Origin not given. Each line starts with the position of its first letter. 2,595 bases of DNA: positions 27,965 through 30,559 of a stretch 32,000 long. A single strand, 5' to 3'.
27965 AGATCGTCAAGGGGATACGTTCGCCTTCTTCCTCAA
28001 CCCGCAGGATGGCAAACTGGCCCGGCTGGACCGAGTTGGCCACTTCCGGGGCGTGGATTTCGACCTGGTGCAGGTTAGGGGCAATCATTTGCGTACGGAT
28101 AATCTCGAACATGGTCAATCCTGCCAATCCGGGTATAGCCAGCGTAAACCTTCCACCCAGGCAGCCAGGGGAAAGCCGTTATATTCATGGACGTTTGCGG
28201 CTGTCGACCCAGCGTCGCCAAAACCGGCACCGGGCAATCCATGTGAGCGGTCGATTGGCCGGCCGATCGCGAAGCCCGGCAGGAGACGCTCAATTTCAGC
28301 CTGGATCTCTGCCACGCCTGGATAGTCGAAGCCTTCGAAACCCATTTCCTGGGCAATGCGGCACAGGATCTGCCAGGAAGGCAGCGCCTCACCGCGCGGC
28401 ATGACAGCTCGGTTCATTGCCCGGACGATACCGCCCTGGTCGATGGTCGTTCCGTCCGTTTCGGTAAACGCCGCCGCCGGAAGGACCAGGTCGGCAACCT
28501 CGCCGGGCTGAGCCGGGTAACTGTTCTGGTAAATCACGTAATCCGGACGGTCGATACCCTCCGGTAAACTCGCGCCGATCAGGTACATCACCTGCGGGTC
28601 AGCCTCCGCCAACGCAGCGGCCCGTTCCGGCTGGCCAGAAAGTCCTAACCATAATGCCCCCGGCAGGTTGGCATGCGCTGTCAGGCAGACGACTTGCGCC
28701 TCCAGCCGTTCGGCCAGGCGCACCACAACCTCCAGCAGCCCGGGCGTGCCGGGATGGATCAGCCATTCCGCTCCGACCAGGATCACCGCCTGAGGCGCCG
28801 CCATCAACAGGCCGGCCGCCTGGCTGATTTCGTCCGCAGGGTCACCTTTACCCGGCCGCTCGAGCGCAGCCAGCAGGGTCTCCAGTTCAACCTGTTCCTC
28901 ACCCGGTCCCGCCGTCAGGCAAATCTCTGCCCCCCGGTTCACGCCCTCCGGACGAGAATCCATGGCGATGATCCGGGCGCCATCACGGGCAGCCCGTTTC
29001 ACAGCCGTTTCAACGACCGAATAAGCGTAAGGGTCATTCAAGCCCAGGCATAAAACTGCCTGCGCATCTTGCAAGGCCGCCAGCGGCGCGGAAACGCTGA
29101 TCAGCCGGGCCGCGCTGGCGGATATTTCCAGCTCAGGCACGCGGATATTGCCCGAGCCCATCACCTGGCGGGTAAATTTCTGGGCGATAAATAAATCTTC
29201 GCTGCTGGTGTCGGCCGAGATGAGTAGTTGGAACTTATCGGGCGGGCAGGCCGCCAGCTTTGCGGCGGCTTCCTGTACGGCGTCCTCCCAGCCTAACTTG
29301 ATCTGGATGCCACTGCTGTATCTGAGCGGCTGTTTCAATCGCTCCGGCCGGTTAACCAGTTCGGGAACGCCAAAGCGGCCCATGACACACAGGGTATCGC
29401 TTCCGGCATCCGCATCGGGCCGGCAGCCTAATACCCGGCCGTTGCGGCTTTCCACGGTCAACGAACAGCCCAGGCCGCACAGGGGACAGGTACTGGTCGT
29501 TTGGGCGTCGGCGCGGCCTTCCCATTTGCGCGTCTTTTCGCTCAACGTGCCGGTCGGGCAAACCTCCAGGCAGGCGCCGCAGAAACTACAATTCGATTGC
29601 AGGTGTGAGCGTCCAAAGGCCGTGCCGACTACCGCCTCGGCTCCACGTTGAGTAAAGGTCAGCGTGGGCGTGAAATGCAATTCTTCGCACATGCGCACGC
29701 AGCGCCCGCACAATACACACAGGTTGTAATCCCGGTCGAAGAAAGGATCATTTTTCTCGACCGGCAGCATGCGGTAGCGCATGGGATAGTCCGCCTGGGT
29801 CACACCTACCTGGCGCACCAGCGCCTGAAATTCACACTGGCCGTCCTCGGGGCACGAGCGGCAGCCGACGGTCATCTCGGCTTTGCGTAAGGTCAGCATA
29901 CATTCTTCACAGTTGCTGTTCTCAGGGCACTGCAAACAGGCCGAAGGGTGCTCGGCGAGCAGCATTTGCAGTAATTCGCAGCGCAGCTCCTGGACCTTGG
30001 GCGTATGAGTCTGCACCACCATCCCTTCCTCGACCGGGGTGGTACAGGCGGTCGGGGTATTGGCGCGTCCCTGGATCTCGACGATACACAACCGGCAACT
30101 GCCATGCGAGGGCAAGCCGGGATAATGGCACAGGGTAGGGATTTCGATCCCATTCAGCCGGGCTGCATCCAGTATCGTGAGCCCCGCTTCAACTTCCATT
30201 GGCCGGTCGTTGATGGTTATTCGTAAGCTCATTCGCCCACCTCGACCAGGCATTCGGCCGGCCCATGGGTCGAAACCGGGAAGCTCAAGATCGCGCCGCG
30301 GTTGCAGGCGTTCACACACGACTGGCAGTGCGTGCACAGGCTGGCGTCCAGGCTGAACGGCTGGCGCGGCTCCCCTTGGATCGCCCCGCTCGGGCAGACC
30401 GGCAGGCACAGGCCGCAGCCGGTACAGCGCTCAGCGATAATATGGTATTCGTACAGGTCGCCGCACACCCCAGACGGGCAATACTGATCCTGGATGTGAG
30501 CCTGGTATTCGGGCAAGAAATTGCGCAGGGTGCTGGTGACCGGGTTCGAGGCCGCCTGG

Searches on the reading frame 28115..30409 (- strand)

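Call 62: search_protein_families(library=pfam, proteins=[window:28115-30409:-])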
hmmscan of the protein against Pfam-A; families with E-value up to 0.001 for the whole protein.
window:28115-30409:- (764 aa): 10 families
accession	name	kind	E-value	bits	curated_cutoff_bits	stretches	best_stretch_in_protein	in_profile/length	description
PF13510.11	Fer2_4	-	9e-22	77.4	22.8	1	61-136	3-81/82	2Fe-2S iron-sulfur cluster binding domain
PF00384.28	Molybdopterin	-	1.7e-21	77.1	24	1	357-687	1-352/353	Molybdopterin oxidoreductase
PF04879.21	Molybdop_Fe4S4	-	1.2e-08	35.3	22.7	1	304-348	4-50/55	Molybdopterin oxidoreductase Fe4S4 domain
PF22117.2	Fer4_Nqo3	-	1.3e-08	35.3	27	1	223-289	3-66/67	NADH-quinone oxidoreductase subunit 3, ferredoxin-like domain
PF10588.14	NADH-G_4Fe-4S_3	-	2.4e-08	33.8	27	1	145-168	3-26/40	NADH-ubiquinone oxidoreductase-G iron-sulfur binding region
PF12838.12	Fer4_7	-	2.3e-07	31.6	27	1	231-287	2-51/52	4Fe-4S dicluster domain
PF00037.32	Fer4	-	9e-06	25.7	21.1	1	272-289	6-23/24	4Fe-4S binding domain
PF13187.11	Fer4_9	-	8.8e-05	22.9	27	1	231-287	2-50/52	4Fe-4S dicluster domain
PF13237.11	Fer4_10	-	0.00015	22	25.5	1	226-285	4-53/53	4Fe-4S dicluster domain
PF13183.11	Fer4_8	-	0.00044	21.2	27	1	229-287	3-67/68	4Fe-4S dicluster domain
